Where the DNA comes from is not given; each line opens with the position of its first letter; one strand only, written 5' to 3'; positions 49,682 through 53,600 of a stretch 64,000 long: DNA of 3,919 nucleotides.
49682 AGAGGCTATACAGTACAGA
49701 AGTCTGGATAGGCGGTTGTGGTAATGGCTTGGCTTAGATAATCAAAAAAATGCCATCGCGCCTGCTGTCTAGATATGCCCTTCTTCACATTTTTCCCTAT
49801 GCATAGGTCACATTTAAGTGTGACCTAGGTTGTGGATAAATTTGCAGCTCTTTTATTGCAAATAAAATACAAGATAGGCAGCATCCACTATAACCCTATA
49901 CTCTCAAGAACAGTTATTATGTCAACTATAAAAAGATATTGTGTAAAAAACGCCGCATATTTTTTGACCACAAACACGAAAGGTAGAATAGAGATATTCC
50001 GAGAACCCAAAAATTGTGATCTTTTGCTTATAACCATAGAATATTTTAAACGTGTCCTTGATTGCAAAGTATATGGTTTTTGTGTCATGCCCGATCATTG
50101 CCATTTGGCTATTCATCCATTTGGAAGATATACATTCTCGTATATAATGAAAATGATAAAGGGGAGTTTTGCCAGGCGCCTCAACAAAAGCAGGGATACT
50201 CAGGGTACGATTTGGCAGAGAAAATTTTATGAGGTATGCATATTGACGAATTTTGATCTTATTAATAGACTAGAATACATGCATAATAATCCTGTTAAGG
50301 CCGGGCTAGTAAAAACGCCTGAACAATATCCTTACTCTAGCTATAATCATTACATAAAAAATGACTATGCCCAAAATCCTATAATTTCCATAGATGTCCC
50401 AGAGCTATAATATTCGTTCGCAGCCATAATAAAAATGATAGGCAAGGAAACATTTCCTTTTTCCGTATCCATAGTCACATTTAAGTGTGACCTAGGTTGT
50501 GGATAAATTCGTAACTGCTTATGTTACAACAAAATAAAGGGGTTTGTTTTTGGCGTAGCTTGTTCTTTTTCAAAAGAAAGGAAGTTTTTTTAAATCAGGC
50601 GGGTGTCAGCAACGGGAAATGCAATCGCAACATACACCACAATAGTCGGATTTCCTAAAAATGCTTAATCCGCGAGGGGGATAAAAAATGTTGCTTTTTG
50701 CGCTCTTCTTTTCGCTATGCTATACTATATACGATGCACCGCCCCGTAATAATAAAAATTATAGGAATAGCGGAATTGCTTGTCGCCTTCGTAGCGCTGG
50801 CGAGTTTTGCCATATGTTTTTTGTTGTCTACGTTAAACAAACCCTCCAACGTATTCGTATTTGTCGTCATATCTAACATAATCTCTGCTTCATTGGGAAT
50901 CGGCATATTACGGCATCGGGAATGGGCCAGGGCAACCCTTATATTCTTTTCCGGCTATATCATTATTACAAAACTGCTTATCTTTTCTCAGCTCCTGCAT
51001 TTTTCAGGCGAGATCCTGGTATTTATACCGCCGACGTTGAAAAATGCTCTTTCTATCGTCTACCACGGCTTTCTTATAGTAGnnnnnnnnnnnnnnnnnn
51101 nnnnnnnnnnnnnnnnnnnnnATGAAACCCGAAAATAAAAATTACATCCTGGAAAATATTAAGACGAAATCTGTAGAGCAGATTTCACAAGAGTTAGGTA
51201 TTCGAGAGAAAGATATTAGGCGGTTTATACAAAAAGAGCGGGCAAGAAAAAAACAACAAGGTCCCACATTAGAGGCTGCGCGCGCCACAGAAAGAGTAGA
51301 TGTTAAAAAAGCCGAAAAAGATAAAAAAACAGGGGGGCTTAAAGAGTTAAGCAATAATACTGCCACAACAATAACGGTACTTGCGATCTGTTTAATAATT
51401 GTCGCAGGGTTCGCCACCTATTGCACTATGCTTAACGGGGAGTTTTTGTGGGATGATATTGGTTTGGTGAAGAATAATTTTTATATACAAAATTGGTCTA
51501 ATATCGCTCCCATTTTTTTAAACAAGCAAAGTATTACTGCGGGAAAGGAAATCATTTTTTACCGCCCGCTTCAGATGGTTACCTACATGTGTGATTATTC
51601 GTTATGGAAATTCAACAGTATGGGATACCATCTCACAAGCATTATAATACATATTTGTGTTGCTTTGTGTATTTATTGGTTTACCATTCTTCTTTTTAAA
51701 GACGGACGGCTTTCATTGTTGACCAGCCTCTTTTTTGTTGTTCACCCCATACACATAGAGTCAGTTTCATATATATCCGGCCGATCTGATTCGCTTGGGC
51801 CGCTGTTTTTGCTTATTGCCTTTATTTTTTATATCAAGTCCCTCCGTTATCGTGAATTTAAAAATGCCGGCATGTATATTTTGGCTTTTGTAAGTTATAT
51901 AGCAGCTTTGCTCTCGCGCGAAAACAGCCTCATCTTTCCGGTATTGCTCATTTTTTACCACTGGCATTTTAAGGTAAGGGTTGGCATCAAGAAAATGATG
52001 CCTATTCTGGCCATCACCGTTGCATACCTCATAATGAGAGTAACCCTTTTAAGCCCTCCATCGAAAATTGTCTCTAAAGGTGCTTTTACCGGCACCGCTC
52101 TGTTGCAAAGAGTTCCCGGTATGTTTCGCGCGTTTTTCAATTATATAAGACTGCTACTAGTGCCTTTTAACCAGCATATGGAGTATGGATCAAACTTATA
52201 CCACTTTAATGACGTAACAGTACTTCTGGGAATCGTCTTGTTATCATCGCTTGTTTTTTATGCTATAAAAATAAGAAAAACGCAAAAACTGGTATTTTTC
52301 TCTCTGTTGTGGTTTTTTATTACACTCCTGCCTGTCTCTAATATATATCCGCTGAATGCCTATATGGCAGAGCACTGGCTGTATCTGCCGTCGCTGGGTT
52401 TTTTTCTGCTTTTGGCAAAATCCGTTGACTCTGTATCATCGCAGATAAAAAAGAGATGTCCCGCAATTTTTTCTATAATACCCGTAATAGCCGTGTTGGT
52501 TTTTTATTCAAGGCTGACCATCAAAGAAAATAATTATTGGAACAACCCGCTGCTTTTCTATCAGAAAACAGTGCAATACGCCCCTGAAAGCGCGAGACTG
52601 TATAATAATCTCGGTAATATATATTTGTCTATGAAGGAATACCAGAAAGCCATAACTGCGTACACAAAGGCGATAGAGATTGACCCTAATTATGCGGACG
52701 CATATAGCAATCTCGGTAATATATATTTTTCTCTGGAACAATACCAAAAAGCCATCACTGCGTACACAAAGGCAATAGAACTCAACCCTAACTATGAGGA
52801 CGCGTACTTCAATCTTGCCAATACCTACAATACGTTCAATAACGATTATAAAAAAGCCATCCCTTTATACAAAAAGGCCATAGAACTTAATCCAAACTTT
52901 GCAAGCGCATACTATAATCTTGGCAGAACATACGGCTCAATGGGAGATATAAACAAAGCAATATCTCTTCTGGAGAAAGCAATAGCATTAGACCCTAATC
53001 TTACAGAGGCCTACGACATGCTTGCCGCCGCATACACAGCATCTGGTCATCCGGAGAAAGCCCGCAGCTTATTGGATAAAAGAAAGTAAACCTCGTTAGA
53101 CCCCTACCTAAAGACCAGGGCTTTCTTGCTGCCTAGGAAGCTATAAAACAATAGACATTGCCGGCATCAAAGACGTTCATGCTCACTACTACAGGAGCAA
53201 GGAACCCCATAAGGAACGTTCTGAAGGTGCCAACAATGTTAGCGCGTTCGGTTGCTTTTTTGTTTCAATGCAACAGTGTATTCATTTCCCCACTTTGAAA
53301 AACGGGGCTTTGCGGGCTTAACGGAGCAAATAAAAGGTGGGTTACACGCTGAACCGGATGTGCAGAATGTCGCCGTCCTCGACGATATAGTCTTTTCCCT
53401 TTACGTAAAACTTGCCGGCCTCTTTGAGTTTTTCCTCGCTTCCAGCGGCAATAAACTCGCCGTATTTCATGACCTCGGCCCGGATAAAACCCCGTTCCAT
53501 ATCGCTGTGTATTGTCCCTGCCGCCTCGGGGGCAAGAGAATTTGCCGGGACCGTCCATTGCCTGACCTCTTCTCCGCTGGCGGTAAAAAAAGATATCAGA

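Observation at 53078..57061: ~150-nt repeat that supplies the last codons and stop codon of two different glycosylation genes, in inverted orientation 3.7 kb apart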

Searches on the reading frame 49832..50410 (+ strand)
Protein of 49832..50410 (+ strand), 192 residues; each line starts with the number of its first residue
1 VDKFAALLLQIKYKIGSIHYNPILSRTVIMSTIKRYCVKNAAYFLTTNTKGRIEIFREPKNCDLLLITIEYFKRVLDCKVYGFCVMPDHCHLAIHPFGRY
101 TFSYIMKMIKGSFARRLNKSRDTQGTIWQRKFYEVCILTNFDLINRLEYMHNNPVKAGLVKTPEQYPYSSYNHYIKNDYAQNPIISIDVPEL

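Call 71: search_protein_families(library=pfam, proteins=[window:49832-50410:+], max_evalue=0.00001)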
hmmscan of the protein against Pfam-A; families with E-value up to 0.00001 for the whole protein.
window:49832-50410:+ (192 aa): 1 family
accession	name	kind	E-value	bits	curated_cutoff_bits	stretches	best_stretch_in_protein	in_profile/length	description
PF01797.21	Y1_Tnp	-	2.6e-12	47.4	23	1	38-151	2-119/121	Transposase IS200 like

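Call 73: search_protein_families(library=ncbifam, proteins=[window:49832-50410:+], max_evalue=0.01)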
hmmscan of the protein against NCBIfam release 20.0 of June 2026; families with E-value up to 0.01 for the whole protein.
window:49832-50410:+ (192 aa): 2 families
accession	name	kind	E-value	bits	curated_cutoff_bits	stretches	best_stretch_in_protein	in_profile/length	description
NF047646.1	REP_Tyr_transpos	equivalog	6.3e-36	123.4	80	1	34-169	3-146/146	REP-associated tyrosine transposase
NF033573.1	transpos_IS200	equivalog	7.9e-08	32.6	55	1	35-133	5-103/126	IS200/IS605 family transposase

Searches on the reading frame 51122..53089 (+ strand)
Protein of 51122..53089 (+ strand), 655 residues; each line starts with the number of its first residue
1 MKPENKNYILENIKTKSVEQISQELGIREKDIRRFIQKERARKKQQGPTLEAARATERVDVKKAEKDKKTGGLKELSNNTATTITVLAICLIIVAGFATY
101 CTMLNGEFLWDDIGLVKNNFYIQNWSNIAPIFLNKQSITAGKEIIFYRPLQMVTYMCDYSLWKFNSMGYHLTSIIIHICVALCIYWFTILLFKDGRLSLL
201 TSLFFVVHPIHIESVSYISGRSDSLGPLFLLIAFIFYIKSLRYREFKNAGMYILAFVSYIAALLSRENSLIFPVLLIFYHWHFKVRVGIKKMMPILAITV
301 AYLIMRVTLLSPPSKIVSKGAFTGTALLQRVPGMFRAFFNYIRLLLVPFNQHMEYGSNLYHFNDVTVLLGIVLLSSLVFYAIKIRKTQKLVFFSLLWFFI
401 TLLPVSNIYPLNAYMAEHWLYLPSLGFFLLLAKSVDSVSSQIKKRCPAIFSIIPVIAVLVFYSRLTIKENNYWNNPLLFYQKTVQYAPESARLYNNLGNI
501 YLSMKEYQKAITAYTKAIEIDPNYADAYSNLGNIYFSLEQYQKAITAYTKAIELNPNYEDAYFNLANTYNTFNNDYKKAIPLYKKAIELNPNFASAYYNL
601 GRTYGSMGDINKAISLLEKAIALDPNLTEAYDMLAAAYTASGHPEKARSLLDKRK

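Call 14: search_protein_families(library=pfam, proteins=[window:51122-53089:+])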
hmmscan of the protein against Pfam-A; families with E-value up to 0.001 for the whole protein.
window:51122-53089:+ (655 aa): 28 families (the best 25 are shown)
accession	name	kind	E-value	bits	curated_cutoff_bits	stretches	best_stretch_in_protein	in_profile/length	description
PF00515.34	TPR_1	-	2.5e-43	144.6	27.8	4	525-558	1-34/34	Tetratricopeptide repeat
PF13414.12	TPR_11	-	7.6e-40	134.8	26.8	4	498-537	1-40/42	TPR repeat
PF13431.12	TPR_17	-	1.3e-39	131.6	24.4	5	582-614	1-33/34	Tetratricopeptide repeat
PF13181.12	TPR_8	-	1.3e-38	128.2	25.7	4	491-524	1-34/34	Tetratricopeptide repeat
PF07719.23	TPR_2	-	2.2e-37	124.5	27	3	525-558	1-34/34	Tetratricopeptide repeat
PF13424.12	TPR_12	-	2.9e-27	95.1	30.1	3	490-554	2-74/77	Tetratricopeptide repeat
PF14559.12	TPR_19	-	8.2e-26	90.6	25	3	607-653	4-50/68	Tetratricopeptide repeat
PF13176.12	TPR_7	-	1.8e-23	81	27.9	0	494-523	2-31/36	Tetratricopeptide repeat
PF13428.12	TPR_14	-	1.3e-22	78.4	23.5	2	527-567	3-43/44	Tetratricopeptide repeat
PF13432.12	TPR_16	-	5.4e-18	65.5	32.7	3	531-591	3-62/65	Tetratricopeptide repeat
PF13374.12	TPR_10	-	1.5e-17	63.4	27.5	1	594-623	2-31/42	Tetratricopeptide repeat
PF13174.12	TPR_6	-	3.1e-16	59.2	26.3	0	596-626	2-32/33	Tetratricopeptide repeat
PF23914.1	TPR_CcmH_CycH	-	1.6e-15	57.7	42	1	530-592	55-119/158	Cytochrome c-type biogenesis protein H TPR domain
PF12895.13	ANAPC3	-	3.2e-12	47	27.2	2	573-653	2-81/82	Anaphase-promoting complex, cyclosome, subunit 3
PF13371.12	TPR_9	-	8e-12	45.4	35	1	497-561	1-65/73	Tetratricopeptide repeat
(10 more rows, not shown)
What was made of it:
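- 51122..53089 (+): TPR-repeat protein (655 aa). Its last 3 sense codons and stop lie in copy A. Pfam TPR families (call 14).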

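Call 39: find_homologous_proteins(query=window:51122-53089:+, max_evalue=1e-40)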
Query window:51122-53089:+ (655 aa): 881 proteins with E <= 1e-40 among 8000 candidates; the best 120 are listed.
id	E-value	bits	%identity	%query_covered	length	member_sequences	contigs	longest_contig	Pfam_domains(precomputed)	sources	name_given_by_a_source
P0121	0.0e+0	1464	100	100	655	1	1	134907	PF25063.1,PF13431.13,PF23914.2,PF25062.2,PF13414.13,PF13176.13,PF13428.13,PF13374.13,PF14559.13,PF24575.2,PF25068.3,PF13371.13,PF00515.35,PF12895.14,PF13424.13,PF21033.5,PF13432.13,PF06552.19,PF13181.13,PF07719.24,PF13174.13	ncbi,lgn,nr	ncbi:MAG: tetratricopeptide repeat protein [Candidatus Omnitrophica bacterium]|nr:tetratricopeptide 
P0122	3.6e-231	787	49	97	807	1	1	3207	PF10602.16,PF03704.24,PF25060.1,PF13414.13,PF01535.27,PF12688.14,PF13374.13,PF24575.2,PF02259.30,PF00515.35,PF13424.13,PF13429.13,PF14561.13,PF07719.24,PF13174.13,PF20308.5,PF25063.1,PF13431.13,PF23914.2,PF25062.2,PF13176.13,PF24885.2,PF13428.13,PF14559.13,PF27595.1,PF13371.13,PF12895.14,PF21033.5,P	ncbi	-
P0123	9.9e-221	753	46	87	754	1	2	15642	PF10602.16,PF03704.24,PF16068.11,PF12862.14,PF13414.13,PF12569.15,PF12688.14,PF13374.13,PF07721.21,PF24575.2,PF02259.30,PF00515.35,PF13424.13,PF13429.13,PF14561.13,PF07719.24,PF13174.13,PF20308.5,PF25063.1,PF13431.13,PF23914.2,PF13176.13,PF24885.2,PF13428.13,PF14559.13,PF13371.13,PF12895.14,PF21033.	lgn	-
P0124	3.9e-211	721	49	84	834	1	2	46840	PF10602.16,PF03704.24,PF05843.21,PF09976.16,PF25060.1,PF12862.14,PF13414.13,PF01535.27,PF12569.15,PF13374.13,PF07721.21,PF24575.2,PF02259.30,PF11846.15,PF00515.35,PF04212.25,PF13424.13,PF13429.13,PF14561.13,PF07719.24,PF13174.13,PF20308.5,PF25063.1,PF13431.13,PF23914.2,PF25062.2,PF13176.13,PF24885.2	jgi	jgi:tetratricopeptide (TPR) repeat protein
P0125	1.1e-201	690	44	100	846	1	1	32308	PF10602.16,PF03704.24,PF16068.11,PF25060.1,PF13414.13,PF23558.2,PF01535.27,PF12569.15,PF12688.14,PF13374.13,PF24575.2,PF02259.30,PF00515.35,PF04212.25,PF27144.1,PF13424.13,PF13429.13,PF14561.13,PF07719.24,PF13174.13,PF20308.5,PF25063.1,PF13431.13,PF23914.2,PF13176.13,PF24885.2,PF18768.8,PF13428.13,P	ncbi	ncbi:tetratricopeptide repeat protein [Candidatus Omnitrophota bacterium]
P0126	8.0e-201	687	48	86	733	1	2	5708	PF25063.1,PF13431.13,PF23914.2,PF13414.13,PF10579.15,PF13176.13,PF24885.2,PF13428.13,PF13374.13,PF14559.13,PF02259.30,PF13371.13,PF00515.35,PF13424.13,PF21033.5,PF13432.13,PF13181.13,PF07719.24,PF13174.13,PF10373.16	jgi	-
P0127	7.3e-200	684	42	100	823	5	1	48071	PF10602.16,PF03704.24,PF13414.13,PF13374.13,PF07721.21,PF02259.30,PF00515.35,PF13424.13,PF14561.13,PF07719.24,PF13174.13,PF25063.1,PF13431.13,PF23914.2,PF13176.13,PF24885.2,PF13428.13,PF14559.13,PF13371.13,PF22860.3,PF12895.14,PF21033.5,PF13432.13,PF13181.13,PF10373.16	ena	-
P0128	1.3e-195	670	49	85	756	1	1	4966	PF10602.16,PF03704.24,PF16068.11,PF25060.1,PF12862.14,PF13414.13,PF10952.16,PF12569.15,PF13374.13,PF24575.2,PF02259.30,PF00515.35,PF13424.13,PF13429.13,PF14561.13,PF07719.24,PF13174.13,PF20308.5,PF25063.1,PF13431.13,PF23914.2,PF25062.2,PF25058.2,PF23300.4,PF13176.13,PF24885.2,PF13428.13,PF04733.21,P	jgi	jgi:tetratricopeptide (TPR) repeat protein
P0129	5.2e-195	668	48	86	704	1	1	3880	PF03704.24,PF25060.1,PF13414.13,PF13374.13,PF02259.30,PF00515.35,PF13424.13,PF13429.13,PF14561.13,PF07719.24,PF13174.13,PF20308.5,PF25063.1,PF13431.13,PF23914.2,PF13176.13,PF24885.2,PF13428.13,PF14559.13,PF27595.1,PF13371.13,PF12895.14,PF21033.5,PF13432.13,PF13181.13,PF01239.29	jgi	jgi:tetratricopeptide (TPR) repeat protein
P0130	3.7e-192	658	47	86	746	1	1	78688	PF03704.24,PF25060.1,PF13414.13,PF12569.15,PF13374.13,PF24575.2,PF02259.30,PF00515.35,PF13424.13,PF14561.13,PF07719.24,PF13174.13,PF20308.5,PF25063.1,PF13431.13,PF23914.2,PF13176.13,PF24885.2,PF13428.13,PF14559.13,PF13371.13,PF12895.14,PF21033.5,PF13432.13,PF13181.13,PF01239.29,PF10373.16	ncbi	ncbi:tetratricopeptide repeat protein [Candidatus Omnitrophota bacterium]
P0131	5.5e-191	654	49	82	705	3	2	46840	PF03704.24,PF13414.13,PF01535.27,PF12569.15,PF13374.13,PF02259.30,PF00515.35,PF13424.13,PF13429.13,PF14561.13,PF07719.24,PF13174.13,PF20308.5,PF25063.1,PF13431.13,PF23914.2,PF13176.13,PF24885.2,PF13428.13,PF14559.13,PF27595.1,PF13371.13,PF12895.14,PF21033.5,PF13432.13,PF13181.13,PF01239.29,PF10373.1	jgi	jgi:tetratricopeptide (TPR) repeat protein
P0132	2.3e-189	649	48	86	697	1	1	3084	PF03704.24,PF25060.1,PF13414.13,PF13374.13,PF24575.2,PF02259.30,PF00515.35,PF13424.13,PF14561.13,PF07719.24,PF13174.13,PF20308.5,PF25063.1,PF13431.13,PF23914.2,PF25062.2,PF13176.13,PF24885.2,PF13428.13,PF14559.13,PF13371.13,PF12895.14,PF21033.5,PF13432.13,PF13181.13,PF01239.29,PF10373.16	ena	-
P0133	5.4e-189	648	41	100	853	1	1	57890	PF10602.16,PF03704.24,PF13414.13,PF13374.13,PF24575.2,PF02259.30,PF00515.35,PF13424.13,PF13429.13,PF14561.13,PF07719.24,PF13174.13,PF20308.5,PF25063.1,PF13431.13,PF23914.2,PF13176.13,PF24885.2,PF13428.13,PF14559.13,PF13371.13,PF17874.8,PF22860.3,PF12895.14,PF21033.5,PF13432.13,PF13181.13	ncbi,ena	-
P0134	2.0e-188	646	45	84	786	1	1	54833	PF13414.13,PF12569.15,PF13374.13,PF24575.2,PF02259.30,PF00515.35,PF13424.13,PF13429.13,PF07719.24,PF13174.13,PF25063.1,PF13431.13,PF23914.2,PF13176.13,PF24885.2,PF13428.13,PF25064.2,PF14559.13,PF13371.13,PF17874.8,PF12895.14,PF21033.5,PF13432.13,PF13181.13,PF01239.29,PF10373.16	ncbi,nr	ncbi:MAG: tetratricopeptide repeat protein [Candidatus Omnitrophica bacterium]|nr:tetratricopeptide 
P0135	1.8e-187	643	47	86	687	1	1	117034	PF10602.16,PF03704.24,PF16068.11,PF13414.13,PF01535.27,PF13374.13,PF02259.30,PF00515.35,PF13424.13,PF13429.13,PF07719.24,PF13174.13,PF25063.1,PF13431.13,PF23914.2,PF13176.13,PF24885.2,PF13428.13,PF14559.13,PF13371.13,PF21033.5,PF13432.13,PF13181.13,PF01239.29,PF10373.16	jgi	jgi:tetratricopeptide (TPR) repeat protein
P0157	2.9e-178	612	45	84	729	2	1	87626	PF10602.16,PF13414.13,PF12569.15,PF13374.13,PF24575.2,PF02259.30,PF00515.35,PF13424.13,PF13429.13,PF07719.24,PF13174.13,PF20308.5,PF25063.1,PF13431.13,PF23914.2,PF25062.2,PF13176.13,PF24885.2,PF13428.13,PF14559.13,PF13371.13,PF12895.14,PF21033.5,PF13432.13,PF06552.19,PF13181.13,PF01239.29,PF10373.16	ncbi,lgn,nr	ncbi:MAG: tetratricopeptide repeat protein [Candidatus Omnitrophica bacterium]|nr:tetratricopeptide 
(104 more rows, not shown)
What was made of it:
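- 51122..53089 (+): Identical to NCBI/Logan protein P0121 (call 39).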

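Call 45: find_encoding_contigs(protein=P0121, flank=10000, max_places=4)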
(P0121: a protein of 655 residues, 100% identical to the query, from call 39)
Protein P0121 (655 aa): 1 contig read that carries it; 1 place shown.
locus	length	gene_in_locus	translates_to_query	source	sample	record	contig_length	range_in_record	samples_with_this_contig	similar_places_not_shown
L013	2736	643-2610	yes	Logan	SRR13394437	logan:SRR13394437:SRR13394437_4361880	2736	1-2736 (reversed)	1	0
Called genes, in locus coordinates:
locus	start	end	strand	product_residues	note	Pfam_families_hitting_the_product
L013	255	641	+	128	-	-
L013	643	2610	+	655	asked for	PF00515:TPR_1, PF07719:TPR_2, PF13181:TPR_8, PF13414:TPR_11, PF00515:TPR_1, PF07719:TPR_2, PF13181:TPR_8, PF13414:TPR_11, +28 more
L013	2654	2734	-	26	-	?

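Call 46: find_encoding_contigs(protein=P0157, flank=10000, max_places=4)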
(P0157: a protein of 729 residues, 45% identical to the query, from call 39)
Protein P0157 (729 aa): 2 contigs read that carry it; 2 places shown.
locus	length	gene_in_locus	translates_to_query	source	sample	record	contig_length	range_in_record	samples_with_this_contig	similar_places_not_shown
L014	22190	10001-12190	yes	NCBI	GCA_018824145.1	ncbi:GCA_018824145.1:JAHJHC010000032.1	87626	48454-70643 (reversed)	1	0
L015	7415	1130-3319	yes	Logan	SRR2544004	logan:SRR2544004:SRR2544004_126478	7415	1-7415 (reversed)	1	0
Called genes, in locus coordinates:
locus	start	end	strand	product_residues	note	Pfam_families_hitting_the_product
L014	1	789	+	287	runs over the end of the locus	PF13191:AAA_16, PF01637:ATPase_2, PF13245:AAA_19 (weak), PF13173:AAA_14 (weak), PF13401:AAA_22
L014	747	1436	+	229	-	-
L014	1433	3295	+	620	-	PF03958:Secretin_N, PF00263:Secretin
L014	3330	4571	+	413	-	PF07719:TPR_2 (faint), PF00515:TPR_1 (weak), PF13424:TPR_12 (faint), PF13431:TPR_17 (faint), PF13414:TPR_11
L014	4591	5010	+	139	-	-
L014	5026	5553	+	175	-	-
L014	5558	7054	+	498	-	PF13623:SurA_N_2, PF00160:Pro_isomerase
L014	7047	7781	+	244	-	-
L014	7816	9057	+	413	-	PF01075:Glyco_transf_9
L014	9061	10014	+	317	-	PF03706:LPG_synthase_TM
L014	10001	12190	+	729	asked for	PF00515:TPR_1, PF13414:TPR_11, PF13424:TPR_12, PF13431:TPR_17, PF00515:TPR_1, PF13414:TPR_11, PF13424:TPR_12, PF00515:TPR_1, +49 more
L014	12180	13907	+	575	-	PF00515:TPR_1, PF13414:TPR_11, PF00515:TPR_1, PF13414:TPR_11, PF23914:TPR_CcmH_CycH, PF00515:TPR_1, PF13414:TPR_11, PF00515:TPR_1, +18 more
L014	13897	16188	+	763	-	PF00515:TPR_1, PF07719:TPR_2, PF13414:TPR_11, PF13432:TPR_16, PF14559:TPR_19, PF00515:TPR_1, PF00515:TPR_1, PF13424:TPR_12, +35 more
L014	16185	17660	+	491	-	PF02310:B12-binding, PF04055:Radical_SAM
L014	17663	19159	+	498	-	PF02310:B12-binding, PF04055:Radical_SAM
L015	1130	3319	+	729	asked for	PF00515:TPR_1, PF13414:TPR_11, PF13424:TPR_12, PF13431:TPR_17, PF00515:TPR_1, PF13414:TPR_11, PF13424:TPR_12, PF00515:TPR_1, +49 more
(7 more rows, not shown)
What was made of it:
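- Tried and rejected: P0157 belongs to a different MAG (call 46).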

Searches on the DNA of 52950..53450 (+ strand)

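Call 8: search_rna_families(source=window, start=52950, end=53450, threshold=evalue, max_evalue=10)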
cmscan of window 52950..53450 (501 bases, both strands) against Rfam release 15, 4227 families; matches with E-value up to 10: 1.
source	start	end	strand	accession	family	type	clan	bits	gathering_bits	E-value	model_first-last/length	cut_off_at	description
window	53230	53338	+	RF01815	rpsB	Gene; sRNA;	-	14.3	40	2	1-132/132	no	rpsB sRNA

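Call 59: search_dna_similar(query=window:53078-53331:+, collection=plasmids, mode=distant, max_evalue=0.01, max_rows=10)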
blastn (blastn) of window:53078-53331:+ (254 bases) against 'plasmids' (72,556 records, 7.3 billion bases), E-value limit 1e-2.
No match.

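Call 60: search_dna_similar(query=window:53078-53331:+, collection=phages, mode=distant, max_evalue=0.01, max_rows=10)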
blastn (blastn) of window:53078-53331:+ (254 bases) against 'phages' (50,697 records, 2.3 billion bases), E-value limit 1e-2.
No match.
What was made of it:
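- Tried and rejected: (2) BLASTN in distant mode against plasmids and phages found nothing (calls 59, 60).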
